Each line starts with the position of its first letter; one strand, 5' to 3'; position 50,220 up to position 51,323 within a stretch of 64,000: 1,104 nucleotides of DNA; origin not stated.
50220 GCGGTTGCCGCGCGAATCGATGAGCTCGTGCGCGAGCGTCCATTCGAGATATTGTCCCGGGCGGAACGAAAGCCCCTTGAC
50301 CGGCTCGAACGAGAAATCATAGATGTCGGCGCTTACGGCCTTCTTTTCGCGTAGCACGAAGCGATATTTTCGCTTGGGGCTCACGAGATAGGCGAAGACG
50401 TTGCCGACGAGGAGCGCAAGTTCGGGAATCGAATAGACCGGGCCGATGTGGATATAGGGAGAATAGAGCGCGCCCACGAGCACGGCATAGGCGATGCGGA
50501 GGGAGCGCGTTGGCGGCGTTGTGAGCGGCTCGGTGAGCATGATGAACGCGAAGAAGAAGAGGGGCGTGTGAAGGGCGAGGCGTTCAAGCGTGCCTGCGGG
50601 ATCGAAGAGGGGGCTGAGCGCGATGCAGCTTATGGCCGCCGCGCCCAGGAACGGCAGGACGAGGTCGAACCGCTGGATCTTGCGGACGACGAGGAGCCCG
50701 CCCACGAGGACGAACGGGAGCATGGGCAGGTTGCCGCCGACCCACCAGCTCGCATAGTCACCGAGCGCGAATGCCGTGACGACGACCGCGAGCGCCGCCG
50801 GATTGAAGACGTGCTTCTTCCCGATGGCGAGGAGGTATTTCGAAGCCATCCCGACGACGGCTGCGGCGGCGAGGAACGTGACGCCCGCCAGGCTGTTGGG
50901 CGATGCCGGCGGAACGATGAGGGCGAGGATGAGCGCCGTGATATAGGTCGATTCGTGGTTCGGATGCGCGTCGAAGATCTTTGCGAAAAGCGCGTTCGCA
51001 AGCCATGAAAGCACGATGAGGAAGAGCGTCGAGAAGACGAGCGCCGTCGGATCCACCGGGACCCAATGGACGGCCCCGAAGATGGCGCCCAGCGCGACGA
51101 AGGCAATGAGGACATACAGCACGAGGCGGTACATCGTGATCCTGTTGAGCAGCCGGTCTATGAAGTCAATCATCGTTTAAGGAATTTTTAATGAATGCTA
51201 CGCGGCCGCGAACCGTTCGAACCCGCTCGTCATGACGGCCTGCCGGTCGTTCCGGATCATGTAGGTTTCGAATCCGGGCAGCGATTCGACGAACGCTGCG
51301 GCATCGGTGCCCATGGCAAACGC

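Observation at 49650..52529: ApbE-centred flavinylation / extracytoplasmic electron-transfer module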

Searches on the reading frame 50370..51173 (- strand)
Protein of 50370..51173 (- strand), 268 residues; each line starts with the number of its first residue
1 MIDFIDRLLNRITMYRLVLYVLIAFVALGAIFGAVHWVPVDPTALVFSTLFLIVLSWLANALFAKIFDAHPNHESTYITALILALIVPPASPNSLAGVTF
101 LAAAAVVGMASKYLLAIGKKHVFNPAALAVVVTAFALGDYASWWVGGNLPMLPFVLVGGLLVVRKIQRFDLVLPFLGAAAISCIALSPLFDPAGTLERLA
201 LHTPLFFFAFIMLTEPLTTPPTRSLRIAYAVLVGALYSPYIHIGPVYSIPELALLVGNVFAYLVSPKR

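Call 38: search_solved_structures(query=A2, max_evalue=10, show_alignments=4)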
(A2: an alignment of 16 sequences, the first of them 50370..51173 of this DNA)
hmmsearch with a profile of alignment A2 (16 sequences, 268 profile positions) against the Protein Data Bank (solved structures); distinct sequences matched with E-value up to 10: 1.
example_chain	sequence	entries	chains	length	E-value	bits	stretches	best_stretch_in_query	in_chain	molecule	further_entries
8ahx_D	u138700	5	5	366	0.041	16.8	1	155-246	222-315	Ion-translocating oxidoreductase complex subunit D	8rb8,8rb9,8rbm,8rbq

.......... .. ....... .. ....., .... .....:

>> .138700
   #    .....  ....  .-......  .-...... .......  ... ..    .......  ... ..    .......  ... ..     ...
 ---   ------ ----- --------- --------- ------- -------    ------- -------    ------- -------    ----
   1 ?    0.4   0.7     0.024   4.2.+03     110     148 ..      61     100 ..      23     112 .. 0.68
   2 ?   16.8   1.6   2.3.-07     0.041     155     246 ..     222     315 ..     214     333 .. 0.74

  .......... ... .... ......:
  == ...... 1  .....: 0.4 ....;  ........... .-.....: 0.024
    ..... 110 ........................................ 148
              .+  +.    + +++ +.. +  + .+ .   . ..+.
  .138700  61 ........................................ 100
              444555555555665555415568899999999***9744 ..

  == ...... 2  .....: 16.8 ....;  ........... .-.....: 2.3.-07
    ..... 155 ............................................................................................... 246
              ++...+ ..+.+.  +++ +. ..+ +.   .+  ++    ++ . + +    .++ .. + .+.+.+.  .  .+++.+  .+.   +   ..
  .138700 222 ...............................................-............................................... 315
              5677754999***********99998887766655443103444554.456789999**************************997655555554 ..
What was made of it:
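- Tried and rejected: A sequence profile of the N-domain against PDB sequences gave only a marginal RnfD hit (E 0.041, call 38).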

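Call 48: predict_structure(alignment_id=A2)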
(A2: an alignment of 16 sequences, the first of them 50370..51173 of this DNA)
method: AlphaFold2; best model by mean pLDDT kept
length: 268 residues; sequences in the alignment: 16
mean_pLDDT: 81.5   pTM: 0.81
mean pLDDT of the five models: 81.5, 81.5, 81.4, 81.1, 78.4
residues with pLDDT >= 90: 58; 70-90: 161; 50-70: 46; < 50: 3
segments of 3 or more residues with pLDDT < 50: none
pLDDT, mean of each block of 10 residues (from residue 1): 83 86 92 88 92 93 84 82 87 87 85 64 60 63 73 89 88 92 88 87 84 70 87 86 61 76 69
secondary structure, 60 per line:
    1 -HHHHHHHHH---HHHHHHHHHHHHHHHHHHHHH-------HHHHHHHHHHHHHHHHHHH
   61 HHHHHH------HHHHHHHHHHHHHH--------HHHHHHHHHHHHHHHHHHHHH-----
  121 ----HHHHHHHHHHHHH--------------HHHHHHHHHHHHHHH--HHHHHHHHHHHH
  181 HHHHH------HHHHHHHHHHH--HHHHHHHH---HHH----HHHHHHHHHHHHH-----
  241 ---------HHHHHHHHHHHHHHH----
elements in order: H2-10 H14-34 H42-66 H73-86 H95-115 H125-137 H152-166 H169-185 H192-202 H205-212 H223-235 H250-264
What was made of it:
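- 50370..51173 (-): RnfD/NqrB-fold membrane domain of the fusion protein (residues 1-268). It has 10 helices with N-in/C-in topology, and the flavinylation loop is deleted. AF2 model pLDDT 81.5 (call 48).
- Checked: An AlphaFold2 model of residues 1-268 (pLDDT 81.5, call 48) has RnfD or NqrB chains as all of its 15 best PDB matches (Foldseek E 3e-6 to 5e-5, TM 0.56-0.73).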

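Call 50: fold_search(model_id=the predicted structure, library=pdb)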
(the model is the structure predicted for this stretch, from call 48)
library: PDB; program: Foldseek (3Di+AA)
matches with E <= 10: 267; with E <= 0.001: 15
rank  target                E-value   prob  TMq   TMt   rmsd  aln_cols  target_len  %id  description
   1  8rbq_D                3.1e-06  1.00  0.73  0.65   5.3       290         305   21  Cryo-EM structure of the NADH:ferredoxin oxidoreductase RNF from Azotobacter vinelandii, dithionite reduced (released 2024-06-26)
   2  7xk6_B                3.6e-06  1.00  0.61  0.42   5.1       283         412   19  Cryo-EM structure of Na+-pumping NADH-ubiquinone oxidoreductase from Vibrio cholerae, with aurachin D-42 (released 2022-07-20)
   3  9uuu_B                3.9e-06  1.00  0.61  0.44   6.3       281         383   20  Cryo-EM structure of Na+-translocating NADH-ubiquinone oxidoreductase from Vibrio cholerae reduced by NADH (released 2025-06-25)
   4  9lrr_B                4.1e-06  1.00  0.61  0.41   5.7       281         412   21  Cryo-EM structure of Na+-translocating NADH-ubiquinone oxidoreductase NqrB-G141A mutant from Vibrio cholerae with boun (released 2025-04-23)
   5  8ahx_D                4.5e-06  1.00  0.66  0.52   6.1       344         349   16  Cryo-EM structure of the nitrogen-fixation associated NADH:ferredoxin oxidoreductase RNF from Azotobacter vinelandii (released 2023-11-01)
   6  9ud3_B                4.7e-06  1.00  0.56  0.41   6.4       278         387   20  Cryo-EM structure of Na+-translocating NADH-ubiquinone oxidoreductase NqrB-T236Y mutant from Vibrio cholerae (released 2025-06-25)
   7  7xk3_B                5.7e-06  1.00  0.61  0.44   5.9       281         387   21  Cryo-EM structure of Na+-pumping NADH-ubiquinone oxidoreductase from Vibrio cholerae, state 1 (released 2022-07-20)
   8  8a1x_B                8.8e-06  1.00  0.61  0.43   5.5       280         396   21  Sodium pumping NADH-quinone oxidoreductase with inhibitor DQA (released 2023-06-14)
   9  9eri_D                2.3e-05  1.00  0.71  0.61   5.1       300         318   18  Cryo-EM structure of sodium pumping Rnf complex from Acetobacterium woodii bound to NADH (released 2025-03-05)
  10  8a1v_B                2.9e-05  1.00  0.57  0.41   6.2       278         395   20  Sodium pumping NADH-quinone oxidoreductase with substrate Q2 (released 2023-06-14)
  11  7zc6_D                3.0e-05  1.00  0.70  0.62   4.7       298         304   17  Na+ - translocating ferredoxin: NAD+ reductase (Rnf) of C. tetanomorphum (released 2022-09-28)
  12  8ad0_B                3.3e-05  1.00  0.62  0.45   5.7       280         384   20  X-ray structure of Na+-NQR from Vibrio cholerae in different conformation at 3.1 A (released 2023-07-12)
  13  8evu_B                3.7e-05  1.00  0.62  0.42   5.7       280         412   19  Cryo EM structure of Vibrio cholerae NQR (released 2022-11-16)
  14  8acw_B                4.9e-05  1.00  0.61  0.45   5.7       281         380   21  X-ray structure of Na+-NQR from Vibrio cholerae at 3.4 A resolution (released 2023-07-12)
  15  8a1t_B                5.1e-05  1.00  0.57  0.41   6.3       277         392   20  Sodium pumping NADH-quinone oxidoreductase (released 2023-06-14)
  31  7kyp_J                6.0e-01  0.09  0.18  0.17  20.4       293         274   11  PsaBC from Streptococcus pneumoniae in complex with Fab (released 2021-08-25)
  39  7ar9_H                1.6e+00  0.04  0.15  0.14  17.6       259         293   12  Cryo-EM structure of Polytomella Complex-I (membrane arm) (released 2021-12-08)
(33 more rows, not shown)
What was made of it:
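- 50370..51173 (-): The top 15 PDB fold matches are all RnfD or NqrB (call 50).
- Closest known: RnfD / NqrB subunits of RNF and Na+-NQR. Same: It has the same 10-helix fold (TM-score 0.56-0.73, call 50).
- Checked: The next matches are urea transporters at E > 0.1 (call 50).
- The whole 10-helix fold is retained (call 50).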

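Call 63: search_protein_representatives(alignment_id=A2)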
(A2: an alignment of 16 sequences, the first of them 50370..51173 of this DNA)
Query: 16 sequences, 268 profile positions. Proteins with E-value up to 0.001 (for the whole library): 2414; up to 1e-10: 1286; up to 1e-30: 558. The best 150 are listed.
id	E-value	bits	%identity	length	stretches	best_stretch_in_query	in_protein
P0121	4.7e-102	357.6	-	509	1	1-267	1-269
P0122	4.2e-97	341.4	-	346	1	1-267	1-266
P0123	9.2e-92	323.9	-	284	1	1-267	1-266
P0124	2.0e-90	319.5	-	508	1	2-267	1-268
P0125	1.5e-89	316.6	-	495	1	1-267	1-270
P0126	1.1e-88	313.8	-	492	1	1-268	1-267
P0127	3.3e-87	308.9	-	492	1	14-267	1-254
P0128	6.1e-87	308.1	-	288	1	2-267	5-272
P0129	1.2e-86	307.1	-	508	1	2-267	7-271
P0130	4.4e-86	305.3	-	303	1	1-267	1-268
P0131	4.9e-85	301.9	-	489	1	2-267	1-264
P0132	9.6e-84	297.6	-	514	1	2-267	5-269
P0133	2.5e-83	296.2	-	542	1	3-267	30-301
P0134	2.7e-83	296.2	-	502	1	1-268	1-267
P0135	1.8e-81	290.2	-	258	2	1-177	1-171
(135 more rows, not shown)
